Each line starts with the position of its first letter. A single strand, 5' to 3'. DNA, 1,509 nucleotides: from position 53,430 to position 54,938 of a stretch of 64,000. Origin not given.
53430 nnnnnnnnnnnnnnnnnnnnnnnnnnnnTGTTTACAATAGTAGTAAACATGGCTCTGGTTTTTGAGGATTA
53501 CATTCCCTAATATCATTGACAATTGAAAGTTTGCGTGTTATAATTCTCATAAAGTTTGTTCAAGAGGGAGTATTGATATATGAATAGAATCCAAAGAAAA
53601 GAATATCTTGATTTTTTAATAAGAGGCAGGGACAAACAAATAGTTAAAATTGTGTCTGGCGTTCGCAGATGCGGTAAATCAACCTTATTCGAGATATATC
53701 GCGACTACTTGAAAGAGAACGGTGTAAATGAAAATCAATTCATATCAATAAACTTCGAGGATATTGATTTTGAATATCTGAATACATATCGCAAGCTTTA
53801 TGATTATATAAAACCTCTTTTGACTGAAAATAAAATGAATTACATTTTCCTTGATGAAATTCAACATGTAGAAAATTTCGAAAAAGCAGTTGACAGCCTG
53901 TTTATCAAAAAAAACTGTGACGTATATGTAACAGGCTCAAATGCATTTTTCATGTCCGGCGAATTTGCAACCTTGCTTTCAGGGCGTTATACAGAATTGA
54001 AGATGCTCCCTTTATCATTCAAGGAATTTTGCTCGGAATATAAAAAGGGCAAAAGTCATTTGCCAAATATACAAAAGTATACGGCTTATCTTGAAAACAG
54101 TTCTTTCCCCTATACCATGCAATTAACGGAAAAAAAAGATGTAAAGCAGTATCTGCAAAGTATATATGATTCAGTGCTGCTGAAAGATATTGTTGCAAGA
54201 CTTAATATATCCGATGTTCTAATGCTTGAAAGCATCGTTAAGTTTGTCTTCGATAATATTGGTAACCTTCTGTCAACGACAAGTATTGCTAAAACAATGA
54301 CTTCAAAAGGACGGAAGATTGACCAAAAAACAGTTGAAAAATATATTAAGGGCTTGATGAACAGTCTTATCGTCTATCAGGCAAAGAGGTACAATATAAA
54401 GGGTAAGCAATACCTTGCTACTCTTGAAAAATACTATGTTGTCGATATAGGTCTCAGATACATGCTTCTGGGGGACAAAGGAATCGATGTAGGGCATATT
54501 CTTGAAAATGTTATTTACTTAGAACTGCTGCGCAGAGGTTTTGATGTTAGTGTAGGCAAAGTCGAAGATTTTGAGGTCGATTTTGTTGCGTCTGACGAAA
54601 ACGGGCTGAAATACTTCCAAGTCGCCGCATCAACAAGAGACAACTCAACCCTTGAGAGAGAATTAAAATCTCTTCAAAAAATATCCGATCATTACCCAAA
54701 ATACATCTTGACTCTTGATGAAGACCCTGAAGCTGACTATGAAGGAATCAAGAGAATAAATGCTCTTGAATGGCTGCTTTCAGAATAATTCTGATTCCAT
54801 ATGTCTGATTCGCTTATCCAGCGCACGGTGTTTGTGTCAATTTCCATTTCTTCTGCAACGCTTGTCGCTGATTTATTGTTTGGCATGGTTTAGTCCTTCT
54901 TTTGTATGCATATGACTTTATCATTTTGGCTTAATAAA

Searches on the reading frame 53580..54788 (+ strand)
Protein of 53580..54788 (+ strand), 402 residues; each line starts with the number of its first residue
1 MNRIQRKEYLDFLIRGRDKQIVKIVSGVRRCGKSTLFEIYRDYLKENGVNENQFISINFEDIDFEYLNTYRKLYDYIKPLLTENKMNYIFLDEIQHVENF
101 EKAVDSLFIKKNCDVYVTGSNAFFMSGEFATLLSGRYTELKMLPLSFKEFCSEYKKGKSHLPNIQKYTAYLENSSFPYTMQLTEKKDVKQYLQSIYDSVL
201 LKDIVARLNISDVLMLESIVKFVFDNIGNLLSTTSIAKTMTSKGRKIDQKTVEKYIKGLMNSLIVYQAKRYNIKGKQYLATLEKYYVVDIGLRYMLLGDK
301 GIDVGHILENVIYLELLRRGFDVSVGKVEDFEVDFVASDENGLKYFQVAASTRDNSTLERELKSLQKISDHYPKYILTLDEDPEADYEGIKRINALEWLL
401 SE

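Call 6: search_protein_families(library=pfam, proteins=[window:53580-54788:+], max_evalue=0.01)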
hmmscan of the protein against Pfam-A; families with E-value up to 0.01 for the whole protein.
window:53580-54788:+ (402 aa): 4 families
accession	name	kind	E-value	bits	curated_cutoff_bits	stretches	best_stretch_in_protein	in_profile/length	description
PF13173.12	AAA_14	-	2.6e-33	115.2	27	1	22-151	4-129/129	AAA domain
PF13635.12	DUF4143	-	8.1e-17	61.8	28.1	1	202-349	2-158/160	Domain of unknown function (DUF4143)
PF03936.21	Terpene_synth_C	-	0.0029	17.4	26.3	1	192-286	56-145/241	Terpene synthase family, metal binding domain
PF21100.3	MCM_C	-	0.0069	16.7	27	1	236-271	24-61/64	MCM protein C-terminal winged helix-turn-helix domain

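Call 7: search_protein_families(library=ncbifam, proteins=[window:53580-54788:+], max_evalue=0.01)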
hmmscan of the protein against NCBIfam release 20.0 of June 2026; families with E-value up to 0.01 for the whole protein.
window:53580-54788:+ (402 aa): 0 families

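Call 69: search_protein_families(library=padloc, proteins=[window:53580-54788:+], max_evalue=0.01)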
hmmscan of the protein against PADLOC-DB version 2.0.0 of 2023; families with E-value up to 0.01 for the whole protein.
window:53580-54788:+ (402 aa): 9 families
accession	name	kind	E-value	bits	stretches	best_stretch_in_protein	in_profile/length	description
PDLC04787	PDC-S01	-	2.9e-157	521.8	1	2-401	9-408/412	-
PDLC04789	PDC-S01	-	4.6e-38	129.2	1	17-319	14-302/375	-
PDLC04790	PDC-S01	-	7.9e-20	69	1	22-357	29-374/422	-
PDLC04791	PDC-S01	-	8.2e-19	65.5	1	18-354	17-355/395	-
PDLC04786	PDC-S01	-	3.4e-12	43.9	1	24-167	24-169/439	-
PDLC04792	PDC-S01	-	4.3e-11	40.1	1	15-168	15-169/452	-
PDLC04788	PDC-S01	-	1.6e-06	25.4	1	24-158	23-158/448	-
PDLC04603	PDC-M37A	-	3.2e-05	21.7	1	39-75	1-37/319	-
PDLC04164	AriA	-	0.0055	14.3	1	21-108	28-111/253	-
